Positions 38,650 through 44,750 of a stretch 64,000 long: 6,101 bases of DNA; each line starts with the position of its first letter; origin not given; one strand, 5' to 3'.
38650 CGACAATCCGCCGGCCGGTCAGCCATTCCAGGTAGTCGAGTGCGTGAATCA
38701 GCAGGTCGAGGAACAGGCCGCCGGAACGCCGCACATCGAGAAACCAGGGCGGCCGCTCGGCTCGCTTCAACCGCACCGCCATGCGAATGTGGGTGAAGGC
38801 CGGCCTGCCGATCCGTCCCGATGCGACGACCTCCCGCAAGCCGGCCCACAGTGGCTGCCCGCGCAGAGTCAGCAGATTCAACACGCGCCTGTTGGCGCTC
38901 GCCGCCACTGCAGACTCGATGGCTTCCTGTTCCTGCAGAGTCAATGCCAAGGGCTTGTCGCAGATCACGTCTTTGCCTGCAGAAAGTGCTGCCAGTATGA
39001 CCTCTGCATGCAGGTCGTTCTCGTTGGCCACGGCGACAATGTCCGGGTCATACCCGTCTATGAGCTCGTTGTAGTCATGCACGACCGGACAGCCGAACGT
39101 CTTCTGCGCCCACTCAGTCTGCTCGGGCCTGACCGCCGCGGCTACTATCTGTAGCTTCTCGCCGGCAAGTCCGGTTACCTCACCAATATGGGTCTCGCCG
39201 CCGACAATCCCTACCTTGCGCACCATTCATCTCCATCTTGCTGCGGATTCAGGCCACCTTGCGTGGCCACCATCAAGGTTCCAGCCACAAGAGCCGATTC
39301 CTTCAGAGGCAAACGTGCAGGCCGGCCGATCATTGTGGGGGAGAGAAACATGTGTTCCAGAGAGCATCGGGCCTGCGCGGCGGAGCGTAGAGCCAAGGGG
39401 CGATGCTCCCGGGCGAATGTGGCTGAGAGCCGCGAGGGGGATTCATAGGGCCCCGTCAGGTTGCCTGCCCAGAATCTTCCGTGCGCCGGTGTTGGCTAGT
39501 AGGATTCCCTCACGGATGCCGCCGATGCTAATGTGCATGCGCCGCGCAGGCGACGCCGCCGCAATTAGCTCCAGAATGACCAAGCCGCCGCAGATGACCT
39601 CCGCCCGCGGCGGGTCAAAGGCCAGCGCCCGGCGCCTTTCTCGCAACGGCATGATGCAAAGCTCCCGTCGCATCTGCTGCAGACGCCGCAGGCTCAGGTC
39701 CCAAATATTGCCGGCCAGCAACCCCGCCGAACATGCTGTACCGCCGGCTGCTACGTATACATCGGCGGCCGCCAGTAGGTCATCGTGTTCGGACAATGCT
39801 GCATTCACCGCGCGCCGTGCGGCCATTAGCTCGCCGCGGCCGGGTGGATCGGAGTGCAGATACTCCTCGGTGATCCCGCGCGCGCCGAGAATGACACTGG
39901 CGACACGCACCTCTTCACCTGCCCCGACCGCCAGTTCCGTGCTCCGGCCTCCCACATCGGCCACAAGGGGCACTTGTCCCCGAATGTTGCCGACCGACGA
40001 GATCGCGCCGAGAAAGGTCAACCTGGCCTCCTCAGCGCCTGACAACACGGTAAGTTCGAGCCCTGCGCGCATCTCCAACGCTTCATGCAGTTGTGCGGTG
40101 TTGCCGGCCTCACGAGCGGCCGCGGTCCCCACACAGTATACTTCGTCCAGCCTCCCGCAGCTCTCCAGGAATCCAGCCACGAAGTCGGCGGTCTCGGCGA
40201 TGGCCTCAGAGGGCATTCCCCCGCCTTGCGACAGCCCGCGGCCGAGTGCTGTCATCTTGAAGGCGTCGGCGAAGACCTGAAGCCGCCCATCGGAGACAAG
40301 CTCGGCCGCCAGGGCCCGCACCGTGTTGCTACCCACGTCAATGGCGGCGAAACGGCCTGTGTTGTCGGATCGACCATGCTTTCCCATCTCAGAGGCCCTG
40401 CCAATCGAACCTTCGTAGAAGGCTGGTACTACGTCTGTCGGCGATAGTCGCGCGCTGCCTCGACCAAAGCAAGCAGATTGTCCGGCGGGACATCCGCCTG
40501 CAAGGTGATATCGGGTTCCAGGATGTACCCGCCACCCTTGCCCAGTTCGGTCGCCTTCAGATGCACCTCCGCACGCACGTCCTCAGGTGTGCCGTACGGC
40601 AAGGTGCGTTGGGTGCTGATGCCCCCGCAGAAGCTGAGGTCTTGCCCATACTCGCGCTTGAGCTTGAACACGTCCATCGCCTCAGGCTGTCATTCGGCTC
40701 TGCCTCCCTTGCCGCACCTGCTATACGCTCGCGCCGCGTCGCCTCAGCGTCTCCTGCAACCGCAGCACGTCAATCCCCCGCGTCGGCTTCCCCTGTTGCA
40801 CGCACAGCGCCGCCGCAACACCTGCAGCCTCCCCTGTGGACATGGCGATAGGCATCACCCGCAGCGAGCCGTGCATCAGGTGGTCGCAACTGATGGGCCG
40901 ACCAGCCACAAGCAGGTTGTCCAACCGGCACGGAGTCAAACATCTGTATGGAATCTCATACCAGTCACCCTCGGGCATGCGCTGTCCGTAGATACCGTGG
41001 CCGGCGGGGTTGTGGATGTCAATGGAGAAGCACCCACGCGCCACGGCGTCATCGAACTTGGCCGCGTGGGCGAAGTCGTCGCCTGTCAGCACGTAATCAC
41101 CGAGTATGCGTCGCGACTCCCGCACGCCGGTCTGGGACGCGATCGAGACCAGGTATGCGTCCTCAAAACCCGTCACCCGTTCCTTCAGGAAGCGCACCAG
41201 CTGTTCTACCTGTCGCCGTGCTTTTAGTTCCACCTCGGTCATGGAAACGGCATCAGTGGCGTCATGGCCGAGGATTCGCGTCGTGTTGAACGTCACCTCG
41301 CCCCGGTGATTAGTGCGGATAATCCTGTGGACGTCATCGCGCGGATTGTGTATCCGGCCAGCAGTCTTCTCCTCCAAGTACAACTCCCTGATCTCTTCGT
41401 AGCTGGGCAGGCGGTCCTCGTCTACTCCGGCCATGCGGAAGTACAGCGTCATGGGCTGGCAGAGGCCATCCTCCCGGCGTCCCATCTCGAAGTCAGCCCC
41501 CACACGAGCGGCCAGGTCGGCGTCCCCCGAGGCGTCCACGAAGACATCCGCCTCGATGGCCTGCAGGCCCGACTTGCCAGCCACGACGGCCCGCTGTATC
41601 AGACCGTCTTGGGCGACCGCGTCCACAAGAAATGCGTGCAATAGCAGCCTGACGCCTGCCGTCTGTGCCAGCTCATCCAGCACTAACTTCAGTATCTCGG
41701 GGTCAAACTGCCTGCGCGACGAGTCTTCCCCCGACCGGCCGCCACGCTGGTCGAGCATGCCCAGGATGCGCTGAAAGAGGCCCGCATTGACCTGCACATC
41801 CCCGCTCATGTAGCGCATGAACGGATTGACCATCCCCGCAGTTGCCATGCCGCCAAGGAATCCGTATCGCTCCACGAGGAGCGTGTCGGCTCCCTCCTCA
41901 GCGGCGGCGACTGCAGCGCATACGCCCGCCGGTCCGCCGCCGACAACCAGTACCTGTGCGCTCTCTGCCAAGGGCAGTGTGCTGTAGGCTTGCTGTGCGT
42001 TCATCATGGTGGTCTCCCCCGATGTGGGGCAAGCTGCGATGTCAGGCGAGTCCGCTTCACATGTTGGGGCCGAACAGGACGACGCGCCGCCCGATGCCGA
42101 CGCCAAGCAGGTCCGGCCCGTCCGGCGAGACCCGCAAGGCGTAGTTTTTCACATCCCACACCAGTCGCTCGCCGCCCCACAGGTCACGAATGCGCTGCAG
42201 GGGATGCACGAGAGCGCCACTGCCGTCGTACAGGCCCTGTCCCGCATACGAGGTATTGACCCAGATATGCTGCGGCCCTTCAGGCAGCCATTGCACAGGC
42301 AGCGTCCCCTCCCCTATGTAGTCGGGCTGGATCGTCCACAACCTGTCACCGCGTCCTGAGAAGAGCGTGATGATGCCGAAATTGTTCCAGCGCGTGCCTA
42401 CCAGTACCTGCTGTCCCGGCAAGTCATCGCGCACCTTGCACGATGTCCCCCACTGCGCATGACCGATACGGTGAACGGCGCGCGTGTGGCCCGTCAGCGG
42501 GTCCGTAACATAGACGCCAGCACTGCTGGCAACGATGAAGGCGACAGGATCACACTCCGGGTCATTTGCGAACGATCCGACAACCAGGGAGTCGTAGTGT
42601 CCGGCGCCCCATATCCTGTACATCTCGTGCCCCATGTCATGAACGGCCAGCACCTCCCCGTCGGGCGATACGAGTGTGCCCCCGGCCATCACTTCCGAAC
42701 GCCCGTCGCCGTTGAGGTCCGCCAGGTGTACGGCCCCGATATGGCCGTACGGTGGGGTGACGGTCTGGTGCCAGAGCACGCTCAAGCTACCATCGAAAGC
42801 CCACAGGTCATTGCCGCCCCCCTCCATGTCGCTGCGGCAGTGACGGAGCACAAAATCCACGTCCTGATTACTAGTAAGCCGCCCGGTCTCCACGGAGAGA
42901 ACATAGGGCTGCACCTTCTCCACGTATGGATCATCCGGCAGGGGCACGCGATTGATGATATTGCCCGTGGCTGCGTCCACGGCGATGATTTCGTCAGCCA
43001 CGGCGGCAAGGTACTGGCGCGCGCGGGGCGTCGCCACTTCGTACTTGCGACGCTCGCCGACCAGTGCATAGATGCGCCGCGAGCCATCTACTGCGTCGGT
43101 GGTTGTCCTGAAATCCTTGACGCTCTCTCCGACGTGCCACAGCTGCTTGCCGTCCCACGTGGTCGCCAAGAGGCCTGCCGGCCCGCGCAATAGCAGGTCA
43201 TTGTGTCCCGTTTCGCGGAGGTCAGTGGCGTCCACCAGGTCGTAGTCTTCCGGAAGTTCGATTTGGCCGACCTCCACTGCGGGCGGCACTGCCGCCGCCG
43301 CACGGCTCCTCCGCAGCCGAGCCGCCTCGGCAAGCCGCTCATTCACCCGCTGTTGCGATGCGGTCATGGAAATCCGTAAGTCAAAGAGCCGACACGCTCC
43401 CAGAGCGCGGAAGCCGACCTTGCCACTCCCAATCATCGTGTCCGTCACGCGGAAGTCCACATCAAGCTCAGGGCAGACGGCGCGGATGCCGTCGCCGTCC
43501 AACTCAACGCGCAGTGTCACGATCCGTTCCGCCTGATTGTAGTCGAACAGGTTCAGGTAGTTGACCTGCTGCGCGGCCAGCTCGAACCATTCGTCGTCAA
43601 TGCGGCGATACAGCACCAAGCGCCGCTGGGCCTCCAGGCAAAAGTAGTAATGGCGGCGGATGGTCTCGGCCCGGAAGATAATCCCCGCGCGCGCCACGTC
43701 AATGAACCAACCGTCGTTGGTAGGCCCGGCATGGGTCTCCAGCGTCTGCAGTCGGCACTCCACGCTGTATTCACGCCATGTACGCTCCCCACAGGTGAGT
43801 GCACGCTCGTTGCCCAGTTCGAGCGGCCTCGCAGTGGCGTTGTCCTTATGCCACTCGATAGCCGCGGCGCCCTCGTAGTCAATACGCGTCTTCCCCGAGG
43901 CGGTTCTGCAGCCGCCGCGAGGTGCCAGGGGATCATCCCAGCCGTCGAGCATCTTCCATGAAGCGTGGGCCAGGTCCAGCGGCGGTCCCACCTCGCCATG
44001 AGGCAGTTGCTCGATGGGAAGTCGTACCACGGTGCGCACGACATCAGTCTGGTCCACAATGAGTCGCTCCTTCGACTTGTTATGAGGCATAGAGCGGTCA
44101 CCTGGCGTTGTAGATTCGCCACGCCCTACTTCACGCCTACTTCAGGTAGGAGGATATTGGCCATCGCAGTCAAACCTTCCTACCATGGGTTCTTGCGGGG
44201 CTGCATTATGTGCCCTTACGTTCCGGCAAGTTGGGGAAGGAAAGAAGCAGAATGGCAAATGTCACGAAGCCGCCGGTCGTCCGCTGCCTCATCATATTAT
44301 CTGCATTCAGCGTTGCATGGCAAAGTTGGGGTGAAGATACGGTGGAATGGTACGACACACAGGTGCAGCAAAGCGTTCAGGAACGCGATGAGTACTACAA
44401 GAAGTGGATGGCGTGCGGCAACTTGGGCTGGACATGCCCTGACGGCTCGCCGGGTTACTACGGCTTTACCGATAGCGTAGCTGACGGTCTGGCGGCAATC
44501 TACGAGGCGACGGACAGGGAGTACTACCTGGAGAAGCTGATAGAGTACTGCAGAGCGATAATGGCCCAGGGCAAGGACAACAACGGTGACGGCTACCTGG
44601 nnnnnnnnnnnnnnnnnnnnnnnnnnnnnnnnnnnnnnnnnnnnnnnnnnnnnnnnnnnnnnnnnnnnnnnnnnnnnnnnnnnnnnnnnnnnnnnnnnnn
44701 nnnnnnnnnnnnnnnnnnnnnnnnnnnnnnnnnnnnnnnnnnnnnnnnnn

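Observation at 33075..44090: Accessory cluster combining Gfo/Idh/MocA oxidoreductase, DUF1080 protein, DegT aminotransferase, two CE4 deacetylases, a ureohydrolase and a URO-D-like enzyme: candidate oxidative / amino-sugar glycan processing pathway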

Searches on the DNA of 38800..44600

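Call 68: search_rna_families(source=window, start=38800, end=44600, threshold=evalue, max_evalue=1)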
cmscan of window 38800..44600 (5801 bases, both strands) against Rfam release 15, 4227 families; matches with E-value up to 1: 0.
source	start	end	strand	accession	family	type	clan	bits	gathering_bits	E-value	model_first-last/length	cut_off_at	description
